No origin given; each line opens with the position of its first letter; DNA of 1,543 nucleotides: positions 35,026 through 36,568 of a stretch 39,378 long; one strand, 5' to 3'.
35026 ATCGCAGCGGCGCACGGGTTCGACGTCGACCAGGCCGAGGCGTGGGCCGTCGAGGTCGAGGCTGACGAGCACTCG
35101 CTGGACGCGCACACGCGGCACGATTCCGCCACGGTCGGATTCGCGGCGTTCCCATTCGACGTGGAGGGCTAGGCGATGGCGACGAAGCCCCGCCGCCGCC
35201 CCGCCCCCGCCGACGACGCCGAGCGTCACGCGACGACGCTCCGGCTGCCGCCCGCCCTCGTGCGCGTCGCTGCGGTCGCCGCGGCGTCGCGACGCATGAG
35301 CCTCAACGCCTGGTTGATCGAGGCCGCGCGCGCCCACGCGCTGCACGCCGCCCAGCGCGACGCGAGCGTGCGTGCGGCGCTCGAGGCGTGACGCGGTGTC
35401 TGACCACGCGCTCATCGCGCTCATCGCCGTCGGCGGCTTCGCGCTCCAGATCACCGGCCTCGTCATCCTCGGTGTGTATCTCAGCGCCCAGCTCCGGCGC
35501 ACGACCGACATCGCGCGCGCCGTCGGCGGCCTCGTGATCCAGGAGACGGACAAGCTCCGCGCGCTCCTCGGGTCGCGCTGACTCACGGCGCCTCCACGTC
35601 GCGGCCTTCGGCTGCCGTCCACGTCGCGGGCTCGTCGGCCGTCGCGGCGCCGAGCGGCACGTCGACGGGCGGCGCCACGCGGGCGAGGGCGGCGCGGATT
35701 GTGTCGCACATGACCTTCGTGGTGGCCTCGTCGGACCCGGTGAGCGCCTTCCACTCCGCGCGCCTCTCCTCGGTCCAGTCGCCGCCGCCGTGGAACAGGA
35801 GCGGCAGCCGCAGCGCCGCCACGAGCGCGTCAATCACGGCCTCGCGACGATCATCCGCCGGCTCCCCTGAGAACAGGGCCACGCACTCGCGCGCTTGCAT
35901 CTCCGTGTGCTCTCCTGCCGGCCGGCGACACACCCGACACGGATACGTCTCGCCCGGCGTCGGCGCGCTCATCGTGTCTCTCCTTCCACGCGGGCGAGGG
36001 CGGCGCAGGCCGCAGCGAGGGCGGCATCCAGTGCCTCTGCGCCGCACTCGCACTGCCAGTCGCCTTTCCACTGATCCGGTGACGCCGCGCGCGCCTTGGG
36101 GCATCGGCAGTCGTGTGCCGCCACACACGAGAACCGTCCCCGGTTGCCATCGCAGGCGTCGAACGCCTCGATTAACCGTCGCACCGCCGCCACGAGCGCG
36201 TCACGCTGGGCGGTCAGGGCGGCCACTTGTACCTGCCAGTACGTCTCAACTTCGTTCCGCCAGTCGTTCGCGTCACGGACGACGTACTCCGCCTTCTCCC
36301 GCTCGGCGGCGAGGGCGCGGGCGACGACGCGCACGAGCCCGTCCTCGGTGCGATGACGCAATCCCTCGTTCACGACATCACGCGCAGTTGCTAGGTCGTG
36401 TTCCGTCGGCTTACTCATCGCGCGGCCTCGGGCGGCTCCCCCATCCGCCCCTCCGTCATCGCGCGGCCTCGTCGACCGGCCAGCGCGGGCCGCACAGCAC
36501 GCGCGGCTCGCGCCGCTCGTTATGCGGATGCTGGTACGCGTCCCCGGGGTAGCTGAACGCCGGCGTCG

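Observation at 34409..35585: Stand-alone antisense four-gene operon beside the integrase: candidate undescribed anti-defence, exclusion or TA-like system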

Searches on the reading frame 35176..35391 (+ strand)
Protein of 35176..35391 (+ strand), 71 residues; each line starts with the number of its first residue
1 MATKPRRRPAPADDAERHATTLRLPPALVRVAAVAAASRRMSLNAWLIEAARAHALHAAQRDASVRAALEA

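Call 4: search_protein_families(library=pfam, proteins=[window:35176-35391:+], max_evalue=1)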
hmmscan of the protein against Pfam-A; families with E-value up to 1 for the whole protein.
window:35176-35391:+ (71 aa): 1 family
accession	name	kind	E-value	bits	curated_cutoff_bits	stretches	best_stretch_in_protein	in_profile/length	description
PF05534.18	HicB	-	1.2e-05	25.6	21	1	21-50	21-50/51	HicB family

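Call 7: search_protein_families(library=phrogs, proteins=[window:35176-35391:+], max_evalue=1)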
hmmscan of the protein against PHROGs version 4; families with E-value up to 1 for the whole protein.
window:35176-35391:+ (71 aa): 4 families
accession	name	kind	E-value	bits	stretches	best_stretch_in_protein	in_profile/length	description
phrog_9151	-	moron, auxiliary metabolic gene and host takeover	0.018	16.3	1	21-61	75-115/119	HicB-like antitoxin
phrog_8682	-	unknown function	0.036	15.4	1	21-66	20-65/86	-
phrog_228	-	transcription regulation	0.36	11.5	1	16-59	9-52/251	Arc-like repressor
phrog_582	-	transcription regulation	0.49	11.7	1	15-53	55-93/105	Arc-like repressor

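Call 8: search_protein_families(library=ncbifam, proteins=[window:35176-35391:+], max_evalue=1)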
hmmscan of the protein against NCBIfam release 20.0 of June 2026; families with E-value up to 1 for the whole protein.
window:35176-35391:+ (71 aa): 1 family
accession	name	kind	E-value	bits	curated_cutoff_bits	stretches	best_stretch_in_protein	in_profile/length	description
NF041551.1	YlcI_YnfO_N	subfamily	0.024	14.7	30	1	19-53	4-37/42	YlcI/YnfO family protein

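Call 9: search_protein_families(library=padloc, proteins=[window:35176-35391:+], max_evalue=1)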
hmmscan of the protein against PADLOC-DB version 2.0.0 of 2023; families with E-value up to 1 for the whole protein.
window:35176-35391:+ (71 aa): 0 families

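Call 40: find_related_loci(query=window:35176-35391:+, collection=viral_contigs, flank=4000)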
Query window:35176-35391:+ (71 aa) in viral_contigs; peptide patterns used: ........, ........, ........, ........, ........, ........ (x = any residue, [..] = any of these).
95 stretches matched a pattern, but none encodes a relative of the query by tblastn (E <= 1e-3).

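Call 61: find_homologous_proteins(query=window:35176-35391:+, max_evalue=0.001)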
Query window:35176-35391:+ (71 aa): 2 proteins with E <= 0.001 among 47 candidates.
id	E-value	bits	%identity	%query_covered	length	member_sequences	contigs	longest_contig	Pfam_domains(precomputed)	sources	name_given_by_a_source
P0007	4.4e-33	129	100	100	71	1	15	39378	PF05534.19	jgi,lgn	jgi:predicted HicB family RNase H-like nuclease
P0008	1.2e-22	96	77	100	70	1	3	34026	PF05534.19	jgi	jgi:predicted HicB family RNase H-like nuclease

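Call 64: find_encoding_contigs(protein=P0008, flank=10000, max_places=5)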
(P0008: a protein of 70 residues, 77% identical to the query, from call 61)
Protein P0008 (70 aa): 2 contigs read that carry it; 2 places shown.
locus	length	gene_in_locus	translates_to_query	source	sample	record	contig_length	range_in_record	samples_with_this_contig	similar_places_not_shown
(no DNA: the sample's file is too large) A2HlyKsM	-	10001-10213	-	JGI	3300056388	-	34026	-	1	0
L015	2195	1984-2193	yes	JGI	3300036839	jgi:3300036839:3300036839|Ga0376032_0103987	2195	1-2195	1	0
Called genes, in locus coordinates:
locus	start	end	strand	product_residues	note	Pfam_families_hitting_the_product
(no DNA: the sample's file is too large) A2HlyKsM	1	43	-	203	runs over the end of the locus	-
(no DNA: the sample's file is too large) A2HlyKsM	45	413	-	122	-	-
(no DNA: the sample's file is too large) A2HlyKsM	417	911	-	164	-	-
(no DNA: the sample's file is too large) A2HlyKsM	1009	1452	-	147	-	-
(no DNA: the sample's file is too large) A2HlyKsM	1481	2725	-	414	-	PF05065:Phage_capsid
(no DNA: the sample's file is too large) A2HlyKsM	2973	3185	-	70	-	-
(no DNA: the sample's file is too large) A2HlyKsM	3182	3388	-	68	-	-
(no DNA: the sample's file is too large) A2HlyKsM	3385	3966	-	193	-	PF04586:Peptidase_S78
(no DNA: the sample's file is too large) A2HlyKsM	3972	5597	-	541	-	PF04860:Phage_portal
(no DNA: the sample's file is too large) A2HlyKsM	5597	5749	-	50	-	-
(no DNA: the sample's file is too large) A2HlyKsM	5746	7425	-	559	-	PF03354:TerL_ATPase, PF20441:TerL_nuclease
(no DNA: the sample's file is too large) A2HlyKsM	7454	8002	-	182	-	PF05119:Terminase_4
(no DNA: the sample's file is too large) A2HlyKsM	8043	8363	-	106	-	-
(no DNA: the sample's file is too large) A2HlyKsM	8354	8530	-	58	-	-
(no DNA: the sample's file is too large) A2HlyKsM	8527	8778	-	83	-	-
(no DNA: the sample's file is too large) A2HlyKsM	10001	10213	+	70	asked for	PF05534:HicB (weak)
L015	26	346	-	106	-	-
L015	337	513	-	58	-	-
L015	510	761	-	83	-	-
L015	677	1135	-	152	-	-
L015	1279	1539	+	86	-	-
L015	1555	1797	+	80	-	-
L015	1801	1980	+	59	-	-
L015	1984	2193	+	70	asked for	PF05534:HicB (weak)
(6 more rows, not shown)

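Call 73: search_protein_families(library=pfam, proteins=[P0008], max_evalue=1)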
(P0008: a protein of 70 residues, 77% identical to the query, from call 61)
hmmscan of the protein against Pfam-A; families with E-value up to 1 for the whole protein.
P0008 (70 aa): 2 families
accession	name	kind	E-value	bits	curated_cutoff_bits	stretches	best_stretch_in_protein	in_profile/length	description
PF05534.18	HicB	-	1.6e-05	25.1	21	1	20-48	21-49/51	HicB family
PF08681.18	TacA1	-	0.0025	18.2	21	1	20-63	3-46/80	Antitoxin TacA 1-like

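Call 97: find_encoding_contigs(protein=P0007, flank=6000, max_places=10)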
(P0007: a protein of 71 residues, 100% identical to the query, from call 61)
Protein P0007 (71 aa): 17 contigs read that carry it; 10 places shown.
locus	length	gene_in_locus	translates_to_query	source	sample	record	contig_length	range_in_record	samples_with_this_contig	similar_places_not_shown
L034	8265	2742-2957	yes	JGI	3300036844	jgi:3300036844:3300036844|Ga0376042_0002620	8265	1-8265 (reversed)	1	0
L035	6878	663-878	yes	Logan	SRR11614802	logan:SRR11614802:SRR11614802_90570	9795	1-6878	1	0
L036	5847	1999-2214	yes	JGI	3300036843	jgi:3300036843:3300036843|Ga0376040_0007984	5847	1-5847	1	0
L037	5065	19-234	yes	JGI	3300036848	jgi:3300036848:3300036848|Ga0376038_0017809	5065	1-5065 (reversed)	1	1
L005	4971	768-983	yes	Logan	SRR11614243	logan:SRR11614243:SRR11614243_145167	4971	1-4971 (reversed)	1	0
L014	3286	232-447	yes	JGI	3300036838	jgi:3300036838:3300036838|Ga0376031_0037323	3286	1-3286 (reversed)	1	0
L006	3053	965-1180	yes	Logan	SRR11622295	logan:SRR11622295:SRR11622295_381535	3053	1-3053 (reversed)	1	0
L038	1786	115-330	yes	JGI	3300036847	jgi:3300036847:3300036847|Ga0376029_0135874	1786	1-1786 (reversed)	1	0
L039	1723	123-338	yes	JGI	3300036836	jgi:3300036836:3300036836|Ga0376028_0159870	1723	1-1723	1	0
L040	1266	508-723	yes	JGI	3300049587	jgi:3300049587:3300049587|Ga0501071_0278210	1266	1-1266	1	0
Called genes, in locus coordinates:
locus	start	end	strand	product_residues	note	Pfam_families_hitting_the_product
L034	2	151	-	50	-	?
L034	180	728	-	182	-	PF05119:Terminase_4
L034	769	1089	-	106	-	-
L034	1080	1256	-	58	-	-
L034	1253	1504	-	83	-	-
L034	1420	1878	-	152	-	-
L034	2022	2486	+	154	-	-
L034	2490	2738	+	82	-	-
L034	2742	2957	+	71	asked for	PF05534:HicB (weak)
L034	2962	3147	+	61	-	-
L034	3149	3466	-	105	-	-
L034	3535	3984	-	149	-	-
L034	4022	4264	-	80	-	-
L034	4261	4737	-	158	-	PF05866:RusA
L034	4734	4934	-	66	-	-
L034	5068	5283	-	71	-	-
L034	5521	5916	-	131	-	-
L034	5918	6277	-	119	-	-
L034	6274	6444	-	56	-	-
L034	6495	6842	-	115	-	-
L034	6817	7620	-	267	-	PF20081:DUF6475 (weak)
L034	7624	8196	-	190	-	-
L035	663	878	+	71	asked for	PF05534:HicB (weak)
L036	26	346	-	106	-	-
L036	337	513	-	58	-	-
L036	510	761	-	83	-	-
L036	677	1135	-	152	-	-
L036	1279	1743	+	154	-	-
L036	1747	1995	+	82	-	-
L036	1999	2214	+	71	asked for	PF05534:HicB (weak)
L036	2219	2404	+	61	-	-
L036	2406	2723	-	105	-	-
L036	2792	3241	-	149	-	-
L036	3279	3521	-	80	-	-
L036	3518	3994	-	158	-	PF05866:RusA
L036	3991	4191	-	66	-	-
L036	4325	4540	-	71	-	-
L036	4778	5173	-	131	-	-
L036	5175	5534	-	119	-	-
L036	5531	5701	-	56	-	-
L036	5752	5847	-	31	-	?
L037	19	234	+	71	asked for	PF05534:HicB (weak)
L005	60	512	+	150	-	-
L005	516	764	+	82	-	-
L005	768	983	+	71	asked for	PF05534:HicB (weak)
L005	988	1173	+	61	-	-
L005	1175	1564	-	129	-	-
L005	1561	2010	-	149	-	-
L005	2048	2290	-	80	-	-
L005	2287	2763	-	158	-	PF05866:RusA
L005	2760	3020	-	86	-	-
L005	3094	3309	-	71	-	-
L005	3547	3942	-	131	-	-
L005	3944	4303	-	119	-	-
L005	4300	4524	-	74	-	-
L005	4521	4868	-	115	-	-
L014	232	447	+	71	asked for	PF05534:HicB (weak)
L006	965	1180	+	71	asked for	PF05534:HicB (weak)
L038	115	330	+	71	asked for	PF05534:HicB (weak)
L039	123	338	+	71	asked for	PF05534:HicB (weak)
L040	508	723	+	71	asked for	PF05534:HicB (weak)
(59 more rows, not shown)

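Call 102: search_dna_similar(query=window:35176-35391:+, collection=phages, mode=protein, max_evalue=0.01, max_rows=15)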
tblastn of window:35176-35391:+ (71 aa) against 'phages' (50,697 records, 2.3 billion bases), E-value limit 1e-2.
No match.

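Call 103: search_solved_structures(query=window:35176-35391:+, max_evalue=10, show_alignments=3)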
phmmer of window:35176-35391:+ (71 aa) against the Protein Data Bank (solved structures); distinct sequences matched with E-value up to 10: 0.

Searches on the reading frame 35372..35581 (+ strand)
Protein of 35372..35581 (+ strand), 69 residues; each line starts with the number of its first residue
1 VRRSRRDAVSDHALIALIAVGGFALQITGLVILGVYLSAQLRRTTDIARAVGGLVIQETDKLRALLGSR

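Call 4: search_protein_families(library=pfam, proteins=[window:35372-35581:+], max_evalue=1)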
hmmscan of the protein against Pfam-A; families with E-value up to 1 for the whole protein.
window:35372-35581:+ (69 aa): 0 families

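Call 7: search_protein_families(library=phrogs, proteins=[window:35396-35581:+], max_evalue=1)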
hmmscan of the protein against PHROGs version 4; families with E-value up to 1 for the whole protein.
window:35396-35581:+ (61 aa): 1 family
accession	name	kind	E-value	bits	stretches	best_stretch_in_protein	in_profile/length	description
phrog_962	-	lysis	0.32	12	1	7-43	17-52/152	holin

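Call 8: search_protein_families(library=ncbifam, proteins=[window:35396-35581:+], max_evalue=1)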
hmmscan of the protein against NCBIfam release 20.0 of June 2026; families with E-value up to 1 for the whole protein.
window:35396-35581:+ (61 aa): 0 families

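Call 9: search_protein_families(library=padloc, proteins=[window:35396-35581:+], max_evalue=1)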
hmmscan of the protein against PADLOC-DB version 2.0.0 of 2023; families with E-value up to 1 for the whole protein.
window:35396-35581:+ (61 aa): 0 families

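Call 41: find_related_loci(query=window:35396-35581:+, collection=viral_contigs, flank=4000)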
Query window:35396-35581:+ (61 aa) in viral_contigs; peptide patterns used: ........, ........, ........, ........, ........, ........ (x = any residue, [..] = any of these).
29 stretches matched a pattern, but none encodes a relative of the query by tblastn (E <= 1e-3).

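Call 48: find_encoding_contigs(protein=window:35396-35581:+, flank=10000, max_places=8)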
Protein window:35396-35581:+ (61 aa): 4 contigs read that carry it; 4 places shown.
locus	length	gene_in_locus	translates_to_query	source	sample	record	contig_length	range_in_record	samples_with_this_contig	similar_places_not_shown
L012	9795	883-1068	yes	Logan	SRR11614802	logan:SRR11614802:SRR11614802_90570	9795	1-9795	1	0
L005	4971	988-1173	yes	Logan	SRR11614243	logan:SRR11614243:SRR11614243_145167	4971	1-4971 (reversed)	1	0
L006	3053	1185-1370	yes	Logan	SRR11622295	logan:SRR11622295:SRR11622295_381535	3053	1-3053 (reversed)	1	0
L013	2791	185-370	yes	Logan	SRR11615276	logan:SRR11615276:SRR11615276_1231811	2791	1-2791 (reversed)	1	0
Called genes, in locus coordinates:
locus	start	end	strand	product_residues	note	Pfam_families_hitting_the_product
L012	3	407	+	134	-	?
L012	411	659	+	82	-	-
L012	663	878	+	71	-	PF05534:HicB (weak)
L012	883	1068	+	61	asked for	-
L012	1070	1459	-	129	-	-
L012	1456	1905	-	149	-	-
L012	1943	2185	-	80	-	-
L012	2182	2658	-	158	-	PF05866:RusA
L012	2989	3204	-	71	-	-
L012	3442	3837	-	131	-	-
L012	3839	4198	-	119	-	-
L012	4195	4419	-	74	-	-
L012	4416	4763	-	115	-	-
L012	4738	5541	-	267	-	PF20081:DUF6475 (weak)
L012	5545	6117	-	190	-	-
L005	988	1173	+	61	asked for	-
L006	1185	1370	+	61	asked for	-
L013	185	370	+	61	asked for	-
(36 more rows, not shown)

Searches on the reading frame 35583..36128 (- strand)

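Call 4: search_protein_families(library=pfam, proteins=[window:35583-36128:-], max_evalue=1)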
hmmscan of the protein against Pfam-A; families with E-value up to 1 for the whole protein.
window:35583-36128:- (181 aa): 0 families

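Call 7: search_protein_families(library=phrogs, proteins=[window:35583-36128:-], max_evalue=1)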
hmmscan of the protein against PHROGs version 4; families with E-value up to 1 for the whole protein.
window:35583-36128:- (181 aa): 1 family
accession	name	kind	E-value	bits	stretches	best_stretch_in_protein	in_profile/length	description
phrog_17562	-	unknown function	0.022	15.2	1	62-141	56-130/258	-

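Call 8: search_protein_families(library=ncbifam, proteins=[window:35583-36128:-], max_evalue=1)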
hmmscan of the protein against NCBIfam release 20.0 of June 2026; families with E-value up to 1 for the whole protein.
window:35583-36128:- (181 aa): 1 family
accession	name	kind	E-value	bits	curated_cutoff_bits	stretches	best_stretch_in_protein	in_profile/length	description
NF038206.1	RGCVC_fam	equivalog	0.018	15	35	1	58-88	15-45/54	RGCVC family protein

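Call 9: search_protein_families(library=padloc, proteins=[window:35583-36128:-], max_evalue=1)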
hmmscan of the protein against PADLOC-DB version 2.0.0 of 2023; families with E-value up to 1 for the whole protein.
window:35583-36128:- (181 aa): 0 families

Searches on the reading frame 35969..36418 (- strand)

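Call 4: search_protein_families(library=pfam, proteins=[window:35969-36418:-], max_evalue=1)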
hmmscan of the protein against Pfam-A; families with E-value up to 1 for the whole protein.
window:35969-36418:- (149 aa): 1 family
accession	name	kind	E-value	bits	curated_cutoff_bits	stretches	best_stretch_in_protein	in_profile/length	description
PF06877.16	RraB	-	0.042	14.8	23.3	1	33-92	36-96/102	Regulator of ribonuclease activity B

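Call 7: search_protein_families(library=phrogs, proteins=[window:35969-36418:-], max_evalue=1)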
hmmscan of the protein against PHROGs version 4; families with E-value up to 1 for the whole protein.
window:35969-36418:- (149 aa): 0 families

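Call 8: search_protein_families(library=ncbifam, proteins=[window:35969-36418:-], max_evalue=1)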
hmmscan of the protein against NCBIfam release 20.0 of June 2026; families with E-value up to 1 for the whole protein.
window:35969-36418:- (149 aa): 0 families

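Call 9: search_protein_families(library=padloc, proteins=[window:35969-36418:-], max_evalue=1)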
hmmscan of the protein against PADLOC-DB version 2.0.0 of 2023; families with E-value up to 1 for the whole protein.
window:35969-36418:- (149 aa): 0 families
